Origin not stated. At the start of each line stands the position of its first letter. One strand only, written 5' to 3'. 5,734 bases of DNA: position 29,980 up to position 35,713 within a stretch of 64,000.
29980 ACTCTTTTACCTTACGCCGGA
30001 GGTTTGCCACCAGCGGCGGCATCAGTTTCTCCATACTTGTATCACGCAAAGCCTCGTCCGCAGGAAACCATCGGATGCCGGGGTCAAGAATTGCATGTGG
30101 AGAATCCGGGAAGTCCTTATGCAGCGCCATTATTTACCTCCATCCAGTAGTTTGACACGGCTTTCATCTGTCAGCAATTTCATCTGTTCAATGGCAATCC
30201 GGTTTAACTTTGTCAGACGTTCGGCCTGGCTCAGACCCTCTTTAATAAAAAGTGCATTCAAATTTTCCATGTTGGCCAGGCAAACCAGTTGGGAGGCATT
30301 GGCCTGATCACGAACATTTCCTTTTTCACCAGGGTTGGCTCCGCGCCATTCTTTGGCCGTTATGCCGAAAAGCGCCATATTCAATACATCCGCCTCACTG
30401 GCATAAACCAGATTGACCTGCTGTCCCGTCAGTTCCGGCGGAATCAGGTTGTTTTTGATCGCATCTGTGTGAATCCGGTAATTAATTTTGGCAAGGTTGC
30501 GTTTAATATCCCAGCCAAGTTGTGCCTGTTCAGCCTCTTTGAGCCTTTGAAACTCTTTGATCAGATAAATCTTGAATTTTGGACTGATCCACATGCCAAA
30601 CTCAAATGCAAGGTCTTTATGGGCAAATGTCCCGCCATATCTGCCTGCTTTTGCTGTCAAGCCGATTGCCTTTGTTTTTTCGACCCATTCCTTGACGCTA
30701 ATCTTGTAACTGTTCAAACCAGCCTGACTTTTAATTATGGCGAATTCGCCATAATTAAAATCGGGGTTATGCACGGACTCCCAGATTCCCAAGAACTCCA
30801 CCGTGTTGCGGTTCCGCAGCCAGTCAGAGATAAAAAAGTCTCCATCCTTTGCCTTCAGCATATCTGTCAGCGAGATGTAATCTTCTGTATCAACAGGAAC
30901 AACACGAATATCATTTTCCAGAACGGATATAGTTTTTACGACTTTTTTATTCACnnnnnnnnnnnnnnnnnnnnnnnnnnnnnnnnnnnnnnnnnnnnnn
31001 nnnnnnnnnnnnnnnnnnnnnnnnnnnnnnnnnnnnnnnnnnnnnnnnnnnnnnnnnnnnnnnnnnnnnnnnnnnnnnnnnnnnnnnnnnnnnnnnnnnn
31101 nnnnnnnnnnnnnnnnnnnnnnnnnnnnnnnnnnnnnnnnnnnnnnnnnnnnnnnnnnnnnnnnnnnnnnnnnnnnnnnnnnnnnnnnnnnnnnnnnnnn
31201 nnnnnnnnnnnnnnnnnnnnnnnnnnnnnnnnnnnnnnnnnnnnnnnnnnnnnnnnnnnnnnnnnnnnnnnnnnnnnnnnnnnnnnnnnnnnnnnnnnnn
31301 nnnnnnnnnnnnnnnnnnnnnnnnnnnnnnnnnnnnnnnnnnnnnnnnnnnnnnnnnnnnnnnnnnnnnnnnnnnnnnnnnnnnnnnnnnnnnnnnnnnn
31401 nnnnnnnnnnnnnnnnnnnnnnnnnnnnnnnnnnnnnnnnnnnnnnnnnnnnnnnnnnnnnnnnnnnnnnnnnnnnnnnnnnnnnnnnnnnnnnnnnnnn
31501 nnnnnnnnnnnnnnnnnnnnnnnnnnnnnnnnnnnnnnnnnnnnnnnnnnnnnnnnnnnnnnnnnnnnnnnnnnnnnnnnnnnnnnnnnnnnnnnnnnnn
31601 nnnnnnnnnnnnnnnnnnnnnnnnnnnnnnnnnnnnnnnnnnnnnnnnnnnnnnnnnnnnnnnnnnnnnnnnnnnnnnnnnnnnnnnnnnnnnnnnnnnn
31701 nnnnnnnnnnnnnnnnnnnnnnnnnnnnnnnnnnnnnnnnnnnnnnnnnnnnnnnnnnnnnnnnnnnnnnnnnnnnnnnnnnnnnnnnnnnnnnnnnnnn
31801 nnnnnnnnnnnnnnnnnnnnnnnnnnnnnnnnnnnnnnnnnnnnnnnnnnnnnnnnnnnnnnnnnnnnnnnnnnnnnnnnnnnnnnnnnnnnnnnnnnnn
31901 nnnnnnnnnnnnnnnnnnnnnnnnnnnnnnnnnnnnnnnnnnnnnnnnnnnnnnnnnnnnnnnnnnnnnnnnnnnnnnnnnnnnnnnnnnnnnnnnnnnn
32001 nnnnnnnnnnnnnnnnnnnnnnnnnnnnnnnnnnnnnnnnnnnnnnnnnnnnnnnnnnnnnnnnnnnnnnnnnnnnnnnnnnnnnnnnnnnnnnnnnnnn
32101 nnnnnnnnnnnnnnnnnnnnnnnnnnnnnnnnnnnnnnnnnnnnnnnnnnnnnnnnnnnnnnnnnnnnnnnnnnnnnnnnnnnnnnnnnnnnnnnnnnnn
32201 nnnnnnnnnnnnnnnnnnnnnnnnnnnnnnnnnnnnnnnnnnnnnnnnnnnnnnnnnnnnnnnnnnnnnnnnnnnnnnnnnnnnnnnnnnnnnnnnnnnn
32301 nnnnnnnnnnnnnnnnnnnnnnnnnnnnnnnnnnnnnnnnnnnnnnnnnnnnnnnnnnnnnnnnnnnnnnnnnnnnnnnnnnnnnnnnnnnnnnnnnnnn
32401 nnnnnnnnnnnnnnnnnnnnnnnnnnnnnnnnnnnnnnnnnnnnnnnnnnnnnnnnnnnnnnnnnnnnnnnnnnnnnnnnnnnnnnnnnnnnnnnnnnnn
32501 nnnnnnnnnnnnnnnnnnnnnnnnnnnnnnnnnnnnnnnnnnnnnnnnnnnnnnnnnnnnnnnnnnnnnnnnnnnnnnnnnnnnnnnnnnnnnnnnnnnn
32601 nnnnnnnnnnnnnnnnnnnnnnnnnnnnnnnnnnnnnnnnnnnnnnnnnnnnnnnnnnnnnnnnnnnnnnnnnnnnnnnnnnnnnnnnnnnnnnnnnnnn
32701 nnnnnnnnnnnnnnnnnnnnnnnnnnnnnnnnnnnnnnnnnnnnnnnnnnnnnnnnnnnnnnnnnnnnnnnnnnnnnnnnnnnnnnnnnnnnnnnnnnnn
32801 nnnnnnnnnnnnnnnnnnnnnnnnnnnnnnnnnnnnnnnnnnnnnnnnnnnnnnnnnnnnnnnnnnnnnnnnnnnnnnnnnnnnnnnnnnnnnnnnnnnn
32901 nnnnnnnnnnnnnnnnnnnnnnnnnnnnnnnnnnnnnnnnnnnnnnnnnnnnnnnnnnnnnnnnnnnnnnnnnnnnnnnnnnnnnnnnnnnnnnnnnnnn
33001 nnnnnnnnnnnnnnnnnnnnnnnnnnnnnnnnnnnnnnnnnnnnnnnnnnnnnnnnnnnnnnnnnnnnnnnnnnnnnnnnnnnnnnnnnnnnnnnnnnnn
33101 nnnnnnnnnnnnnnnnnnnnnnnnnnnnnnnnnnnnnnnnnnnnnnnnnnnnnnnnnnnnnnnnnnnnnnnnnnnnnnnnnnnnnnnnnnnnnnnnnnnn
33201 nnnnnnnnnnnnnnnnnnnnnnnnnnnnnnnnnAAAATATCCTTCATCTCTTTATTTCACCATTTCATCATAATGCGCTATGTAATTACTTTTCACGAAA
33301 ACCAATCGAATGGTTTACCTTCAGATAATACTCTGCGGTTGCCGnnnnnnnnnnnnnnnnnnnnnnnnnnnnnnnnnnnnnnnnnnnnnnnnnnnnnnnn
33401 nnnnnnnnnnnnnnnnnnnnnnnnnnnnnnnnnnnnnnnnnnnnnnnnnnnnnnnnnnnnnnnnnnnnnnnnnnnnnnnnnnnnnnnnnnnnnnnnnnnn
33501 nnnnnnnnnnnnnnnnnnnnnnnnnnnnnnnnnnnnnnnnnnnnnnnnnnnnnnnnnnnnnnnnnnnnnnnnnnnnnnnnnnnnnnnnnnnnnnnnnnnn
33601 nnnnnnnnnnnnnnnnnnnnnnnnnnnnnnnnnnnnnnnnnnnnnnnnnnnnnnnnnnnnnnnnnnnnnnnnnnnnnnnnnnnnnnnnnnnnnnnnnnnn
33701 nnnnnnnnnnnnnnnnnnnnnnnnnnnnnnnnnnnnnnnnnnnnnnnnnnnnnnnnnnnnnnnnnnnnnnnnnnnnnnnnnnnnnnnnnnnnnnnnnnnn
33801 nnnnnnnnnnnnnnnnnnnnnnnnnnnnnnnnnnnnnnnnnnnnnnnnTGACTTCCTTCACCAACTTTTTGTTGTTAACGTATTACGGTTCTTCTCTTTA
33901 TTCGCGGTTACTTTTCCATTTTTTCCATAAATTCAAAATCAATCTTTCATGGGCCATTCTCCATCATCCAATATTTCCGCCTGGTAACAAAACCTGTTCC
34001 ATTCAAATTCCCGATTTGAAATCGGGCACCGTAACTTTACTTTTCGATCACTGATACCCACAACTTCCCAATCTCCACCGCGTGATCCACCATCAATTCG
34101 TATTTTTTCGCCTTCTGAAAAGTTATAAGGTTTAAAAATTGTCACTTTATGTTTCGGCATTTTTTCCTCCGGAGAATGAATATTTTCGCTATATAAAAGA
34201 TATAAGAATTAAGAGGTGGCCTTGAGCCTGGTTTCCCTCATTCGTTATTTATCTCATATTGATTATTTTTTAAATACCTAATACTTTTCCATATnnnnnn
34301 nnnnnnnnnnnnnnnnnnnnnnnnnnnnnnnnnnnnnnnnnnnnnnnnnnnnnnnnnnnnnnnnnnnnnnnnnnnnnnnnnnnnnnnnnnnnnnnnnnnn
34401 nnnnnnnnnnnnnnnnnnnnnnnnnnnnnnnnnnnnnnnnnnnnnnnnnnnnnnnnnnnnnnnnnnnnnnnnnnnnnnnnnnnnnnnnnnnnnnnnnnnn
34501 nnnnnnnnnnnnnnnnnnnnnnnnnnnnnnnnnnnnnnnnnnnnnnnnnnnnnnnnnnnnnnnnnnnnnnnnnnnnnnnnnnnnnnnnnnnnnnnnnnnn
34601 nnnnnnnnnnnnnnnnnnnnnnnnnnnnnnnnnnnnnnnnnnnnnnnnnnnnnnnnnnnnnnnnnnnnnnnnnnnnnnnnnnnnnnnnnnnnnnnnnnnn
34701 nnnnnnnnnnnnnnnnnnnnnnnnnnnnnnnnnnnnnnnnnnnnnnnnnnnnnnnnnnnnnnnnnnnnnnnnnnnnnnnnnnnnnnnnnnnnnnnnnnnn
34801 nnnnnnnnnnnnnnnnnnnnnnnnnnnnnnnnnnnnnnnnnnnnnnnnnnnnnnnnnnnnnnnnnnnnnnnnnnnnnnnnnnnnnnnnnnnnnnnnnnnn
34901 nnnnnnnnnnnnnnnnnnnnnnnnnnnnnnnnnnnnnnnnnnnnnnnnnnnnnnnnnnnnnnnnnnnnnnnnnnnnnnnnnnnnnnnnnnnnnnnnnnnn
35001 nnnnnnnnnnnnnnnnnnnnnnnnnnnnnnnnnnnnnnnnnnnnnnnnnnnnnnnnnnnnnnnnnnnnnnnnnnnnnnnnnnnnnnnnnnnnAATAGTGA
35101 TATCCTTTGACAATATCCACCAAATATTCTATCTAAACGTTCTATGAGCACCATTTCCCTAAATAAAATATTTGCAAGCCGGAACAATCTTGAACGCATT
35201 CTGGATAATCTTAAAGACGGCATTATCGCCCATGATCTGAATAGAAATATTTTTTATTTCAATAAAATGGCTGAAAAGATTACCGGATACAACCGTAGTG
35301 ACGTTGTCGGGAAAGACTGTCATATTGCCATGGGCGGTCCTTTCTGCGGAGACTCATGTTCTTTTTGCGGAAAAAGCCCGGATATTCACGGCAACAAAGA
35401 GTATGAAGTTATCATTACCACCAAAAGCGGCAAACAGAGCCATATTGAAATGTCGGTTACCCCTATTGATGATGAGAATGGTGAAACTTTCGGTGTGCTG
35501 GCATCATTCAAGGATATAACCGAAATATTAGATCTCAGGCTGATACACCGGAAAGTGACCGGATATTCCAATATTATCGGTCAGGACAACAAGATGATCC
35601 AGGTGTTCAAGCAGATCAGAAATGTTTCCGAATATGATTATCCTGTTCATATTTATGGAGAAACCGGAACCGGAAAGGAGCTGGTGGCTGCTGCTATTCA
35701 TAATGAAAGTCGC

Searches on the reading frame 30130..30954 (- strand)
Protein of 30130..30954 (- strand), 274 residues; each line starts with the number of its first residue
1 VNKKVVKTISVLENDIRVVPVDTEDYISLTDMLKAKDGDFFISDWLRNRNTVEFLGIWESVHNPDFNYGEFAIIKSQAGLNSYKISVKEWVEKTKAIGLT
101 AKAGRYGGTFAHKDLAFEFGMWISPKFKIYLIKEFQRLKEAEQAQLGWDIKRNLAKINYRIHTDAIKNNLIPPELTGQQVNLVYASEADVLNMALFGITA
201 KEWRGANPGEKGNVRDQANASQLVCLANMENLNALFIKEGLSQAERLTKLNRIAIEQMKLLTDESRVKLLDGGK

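Call 92: search_protein_families(library=pfam, proteins=[window:30130-30954:-], max_evalue=0.00001)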
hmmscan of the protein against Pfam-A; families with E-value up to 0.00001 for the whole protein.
window:30130-30954:- (274 aa): 1 family
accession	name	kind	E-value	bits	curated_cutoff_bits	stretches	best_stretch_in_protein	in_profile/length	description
PF04383.19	KilA-N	-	1.2e-23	83.5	23.8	1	17-140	7-106/107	KilA-N domain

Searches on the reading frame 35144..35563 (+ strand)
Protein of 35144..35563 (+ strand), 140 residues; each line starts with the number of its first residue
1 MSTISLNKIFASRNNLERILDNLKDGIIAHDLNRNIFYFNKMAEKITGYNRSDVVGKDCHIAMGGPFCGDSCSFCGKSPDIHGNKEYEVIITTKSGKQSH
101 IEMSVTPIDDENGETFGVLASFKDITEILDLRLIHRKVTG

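Call 84: search_protein_representatives(protein=window:35144-35563:+)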
Query: 140 residues. Proteins with E-value up to 0.001 (for the whole library): 48113; up to 1e-10: 5854; up to 1e-30: 74. The best 150 are listed.
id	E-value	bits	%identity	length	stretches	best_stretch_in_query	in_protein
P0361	1.1e-223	747.7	27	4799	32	14-127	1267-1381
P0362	2.4e-123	422.7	26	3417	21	10-128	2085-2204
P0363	1.4e-58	213.0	26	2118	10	19-130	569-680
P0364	4.2e-57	208.2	25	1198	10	12-127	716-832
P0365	1.3e-50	187.2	25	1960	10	13-127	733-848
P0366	4.3e-47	175.7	24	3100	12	9-128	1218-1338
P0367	2.4e-45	170.1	24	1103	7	14-130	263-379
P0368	5.8e-45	168.8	26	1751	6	13-126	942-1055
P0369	2.1e-44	167.0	27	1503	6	10-128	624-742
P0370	2.7e-43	163.5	27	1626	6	12-128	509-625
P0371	9.1e-43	161.7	26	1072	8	9-127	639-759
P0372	2.7e-42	160.2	24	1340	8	18-127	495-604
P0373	1.1e-41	158.2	27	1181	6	19-127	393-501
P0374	5.2e-41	156.1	56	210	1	5-133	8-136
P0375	1.6e-40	154.5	26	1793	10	9-127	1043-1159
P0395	2.6e-35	137.6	53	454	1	6-134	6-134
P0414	1.8e-32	128.4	53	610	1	18-133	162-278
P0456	1.3e-29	119.1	46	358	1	9-131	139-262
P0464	3.6e-29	117.7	45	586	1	10-131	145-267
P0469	7.1e-29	116.7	44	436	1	7-133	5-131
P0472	9.2e-29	116.4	45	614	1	6-133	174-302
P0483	1.2e-27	112.8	45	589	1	7-133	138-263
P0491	3.2e-27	111.4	50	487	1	16-131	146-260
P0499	7.0e-27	110.3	46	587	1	8-133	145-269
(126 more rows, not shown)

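Call 90: search_protein_families(library=pfam, proteins=[P0464, P0414, P0483, P0499, P0456, P0491, P0395, P0469, P0472], max_evalue=0.00001)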
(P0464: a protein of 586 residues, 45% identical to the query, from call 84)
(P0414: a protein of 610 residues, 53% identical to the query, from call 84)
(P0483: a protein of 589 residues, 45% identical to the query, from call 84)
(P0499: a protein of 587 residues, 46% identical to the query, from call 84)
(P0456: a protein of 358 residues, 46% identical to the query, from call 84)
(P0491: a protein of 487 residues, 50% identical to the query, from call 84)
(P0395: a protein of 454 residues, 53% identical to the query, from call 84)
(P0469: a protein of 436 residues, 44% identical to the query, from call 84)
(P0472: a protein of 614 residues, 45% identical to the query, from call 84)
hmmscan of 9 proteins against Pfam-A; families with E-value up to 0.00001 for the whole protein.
P0464 (586 aa): 8 families
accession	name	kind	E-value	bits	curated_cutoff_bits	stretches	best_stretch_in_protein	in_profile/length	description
PF00158.32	Sigma54_activat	-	1.7e-69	233.2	20.2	1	280-446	1-167/168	Sigma-54 interaction domain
PF25601.1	AAA_lid_14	-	1.5e-25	89.3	27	1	452-531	1-80/87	AAA+ ATPase lid domain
PF14532.12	Sigma54_activ_2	-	5.5e-23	82.2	25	1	281-451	1-138/138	Sigma-54 interaction domain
PF01451.26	LMWPc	-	4.7e-20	72.7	23.2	1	7-135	2-143/144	Low molecular weight phosphotyrosine protein phosphatase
PF00989.32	PAS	-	2e-11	44.3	22.6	1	151-260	3-112/113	PAS fold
PF13426.13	PAS_9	-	8.7e-11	42.5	27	1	162-263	4-103/103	PAS domain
PF08448.16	PAS_4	-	8.4e-09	36.1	23.1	1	155-264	1-108/110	PAS fold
PF02954.25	HTH_8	-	5e-08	33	22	1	538-573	2-37/42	Bacterial regulatory protein, Fis family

P0414 (610 aa): 9 families
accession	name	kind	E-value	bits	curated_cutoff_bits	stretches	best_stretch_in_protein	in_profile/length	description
PF00158.32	Sigma54_activat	-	7.4e-71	237.7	20.2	1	290-455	2-167/168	Sigma-54 interaction domain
PF25601.1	AAA_lid_14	-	1.3e-23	83.1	27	1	461-543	1-84/87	AAA+ ATPase lid domain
PF14532.12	Sigma54_activ_2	-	1e-20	74.8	25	1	291-460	2-138/138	Sigma-54 interaction domain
PF13426.13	PAS_9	-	1.6e-14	54.5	27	1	176-272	9-103/103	PAS domain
PF00989.32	PAS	-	7.1e-12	45.8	22.6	1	162-270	5-113/113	PAS fold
PF02954.25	HTH_8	-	9.6e-10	38.5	22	1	574-606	10-42/42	Bacterial regulatory protein, Fis family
PF08448.16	PAS_4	-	5.4e-09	36.7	23.1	1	165-272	2-107/110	PAS fold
PF07728.20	AAA_5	-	2.7e-06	27.9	22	1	312-431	1-123/139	AAA domain (dynein-related subfamily)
PF00004.35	AAA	-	4.2e-06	27.7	21.2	1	313-446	1-127/131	ATPase family associated with various cellular activities (AAA)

P0483 (589 aa): 11 families
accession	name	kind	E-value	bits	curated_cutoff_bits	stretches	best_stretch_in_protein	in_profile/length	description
PF00158.32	Sigma54_activat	-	7.9e-71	237.6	20.2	1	274-440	1-167/168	Sigma-54 interaction domain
PF25601.1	AAA_lid_14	-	5.9e-26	90.6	27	1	446-521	1-76/87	AAA+ ATPase lid domain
PF14532.12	Sigma54_activ_2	-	1.8e-16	61.1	25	1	277-445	3-138/138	Sigma-54 interaction domain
PF13426.13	PAS_9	-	2.7e-15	57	27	1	157-257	3-103/103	PAS domain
PF08448.16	PAS_4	-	5.9e-12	46.2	23.1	1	151-258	1-108/110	PAS fold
PF01451.26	LMWPc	-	1e-11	45.7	23.2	1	5-130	2-142/144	Low molecular weight phosphotyrosine protein phosphatase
PF00989.32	PAS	-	2.1e-10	41.1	22.6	1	147-189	3-45/113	PAS fold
PF02954.25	HTH_8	-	1.1e-08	35.1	22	1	554-582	11-39/42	Bacterial regulatory protein, Fis family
PF13188.13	PAS_8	-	4.2e-08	33.2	21.8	1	146-195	2-48/65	PAS domain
PF07728.20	AAA_5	-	4.8e-08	33.5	22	1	298-416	2-123/139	AAA domain (dynein-related subfamily)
PF00004.35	AAA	-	8.3e-06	26.7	21.2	0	298-422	1-118/131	ATPase family associated with various cellular activities (AAA)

P0499 (587 aa): 9 families
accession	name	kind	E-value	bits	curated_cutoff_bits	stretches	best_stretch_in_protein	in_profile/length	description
PF00158.32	Sigma54_activat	-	3.8e-70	235.4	20.2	1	280-446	1-167/168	Sigma-54 interaction domain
PF25601.1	AAA_lid_14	-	8.5e-29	99.7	27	1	452-536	1-85/87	AAA+ ATPase lid domain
PF14532.12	Sigma54_activ_2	-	6e-20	72.3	25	1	282-451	2-138/138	Sigma-54 interaction domain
PF13426.13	PAS_9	-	3.3e-12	47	27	1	161-263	1-103/103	PAS domain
PF00989.32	PAS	-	6.5e-09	36.2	22.6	1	156-261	6-113/113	PAS fold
PF08448.16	PAS_4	-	7.3e-09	36.3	23.1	1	157-264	1-108/110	PAS fold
PF13188.13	PAS_8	-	3.9e-07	30.2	21.8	1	156-201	6-48/65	PAS domain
PF07728.20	AAA_5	-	9.4e-07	29.4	22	1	303-422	1-123/139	AAA domain (dynein-related subfamily)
PF02954.25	HTH_8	-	9.5e-07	28.9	22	1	551-575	13-37/42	Bacterial regulatory protein, Fis family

P0456 (358 aa): 5 families
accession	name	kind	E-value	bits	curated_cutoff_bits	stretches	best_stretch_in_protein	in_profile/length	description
PF00158.32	Sigma54_activat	-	2.6e-20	73.2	20.2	1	275-342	1-68/168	Sigma-54 interaction domain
PF13426.13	PAS_9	-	2.2e-10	41.2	27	1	160-257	7-102/103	PAS domain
PF00989.32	PAS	-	6.3e-10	39.5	22.6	1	148-187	5-44/113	PAS fold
PF14532.12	Sigma54_activ_2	-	7e-10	39.7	25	1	276-342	1-67/138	Sigma-54 interaction domain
PF08448.16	PAS_4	-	2.4e-07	31.4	23.1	1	150-259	1-108/110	PAS fold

P0491 (487 aa): 9 families
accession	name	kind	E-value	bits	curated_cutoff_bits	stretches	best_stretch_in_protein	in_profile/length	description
PF00158.32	Sigma54_activat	-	4.5e-72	241.6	20.2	1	273-439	1-167/168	Sigma-54 interaction domain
PF14532.12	Sigma54_activ_2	-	2e-24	86.8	25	1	274-444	1-138/138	Sigma-54 interaction domain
PF13426.13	PAS_9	-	7.4e-12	45.9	27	1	155-255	2-102/103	PAS domain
PF00989.32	PAS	-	1.2e-11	45.1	22.6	1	147-253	4-112/113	PAS fold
PF00004.35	AAA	-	3.7e-07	31.1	21.2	1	297-430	1-127/131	ATPase family associated with various cellular activities (AAA)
PF08448.16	PAS_4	-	4.2e-07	30.6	23.1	1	150-257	1-108/110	PAS fold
PF07728.20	AAA_5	-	5.4e-07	30.1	22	1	296-416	1-124/139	AAA domain (dynein-related subfamily)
PF13188.13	PAS_8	-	1.6e-06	28.2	21.8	1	147-193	4-47/65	PAS domain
PF07724.20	AAA_2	-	7.1e-06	26.6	27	0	296-423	5-133/166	AAA domain (Cdc48 subfamily)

P0395 (454 aa): 6 families
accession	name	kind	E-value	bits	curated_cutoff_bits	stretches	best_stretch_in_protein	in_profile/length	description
PF00158.32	Sigma54_activat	-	1.9e-67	226.6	20.2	1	144-311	1-168/168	Sigma-54 interaction domain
PF25601.1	AAA_lid_14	-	4.2e-23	81.4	27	1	316-392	1-77/87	AAA+ ATPase lid domain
PF14532.12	Sigma54_activ_2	-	6e-20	72.3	25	1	145-315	1-138/138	Sigma-54 interaction domain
PF13426.13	PAS_9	-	4.2e-13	49.9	27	1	27-127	4-103/103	PAS domain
PF00989.32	PAS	-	2.3e-12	47.3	22.6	1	18-124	5-112/113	PAS fold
PF02954.25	HTH_8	-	1e-08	35.2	22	1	410-437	10-37/42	Bacterial regulatory protein, Fis family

P0469 (436 aa): 9 families
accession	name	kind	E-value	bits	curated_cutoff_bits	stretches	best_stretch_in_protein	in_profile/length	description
PF00158.32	Sigma54_activat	-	8.7e-69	231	20.2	1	141-307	1-167/168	Sigma-54 interaction domain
PF25601.1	AAA_lid_14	-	3.4e-24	84.9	27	1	313-392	1-81/87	AAA+ ATPase lid domain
PF14532.12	Sigma54_activ_2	-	1.5e-19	71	25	1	142-312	1-138/138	Sigma-54 interaction domain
PF00989.32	PAS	-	1e-13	51.7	22.6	1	14-56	3-45/113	PAS fold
PF08448.16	PAS_4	-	3.2e-10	40.7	23.1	1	18-126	1-108/110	PAS fold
PF02954.25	HTH_8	-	4.9e-10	39.4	22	1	399-430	6-37/42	Bacterial regulatory protein, Fis family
PF13426.13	PAS_9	-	1.2e-09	38.8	27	1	22-124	1-102/103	PAS domain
PF13188.13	PAS_8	-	2e-07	31.1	21.8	1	14-61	3-47/65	PAS domain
PF07728.20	AAA_5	-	9.4e-07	29.4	22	1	164-284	1-124/139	AAA domain (dynein-related subfamily)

P0472 (614 aa): 10 families
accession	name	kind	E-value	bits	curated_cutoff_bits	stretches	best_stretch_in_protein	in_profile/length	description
PF00158.32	Sigma54_activat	-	6.3e-70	234.6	20.2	1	313-479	1-167/168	Sigma-54 interaction domain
PF25601.1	AAA_lid_14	-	8.2e-24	83.7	27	1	486-561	2-78/87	AAA+ ATPase lid domain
PF14532.12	Sigma54_activ_2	-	9.4e-19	68.5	25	1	314-484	1-138/138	Sigma-54 interaction domain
PF00989.32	PAS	-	5.7e-14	52.5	22.6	1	183-294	2-113/113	PAS fold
PF13426.13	PAS_9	-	5.2e-12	46.4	27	1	194-296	3-103/103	PAS domain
PF01590.32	GAF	-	2.8e-09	38.1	22.4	1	41-168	7-130/133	GAF domain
PF02954.25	HTH_8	-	7.7e-09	35.6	22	1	576-605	8-37/42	Bacterial regulatory protein, Fis family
PF13185.12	GAF_2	-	1.6e-08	35.3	28.6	1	42-163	10-127/136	GAF domain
PF13188.13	PAS_8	-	1e-07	32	21.8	1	184-233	3-49/65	PAS domain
PF08448.16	PAS_4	-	3.3e-07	31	23.1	1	188-297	1-108/110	PAS fold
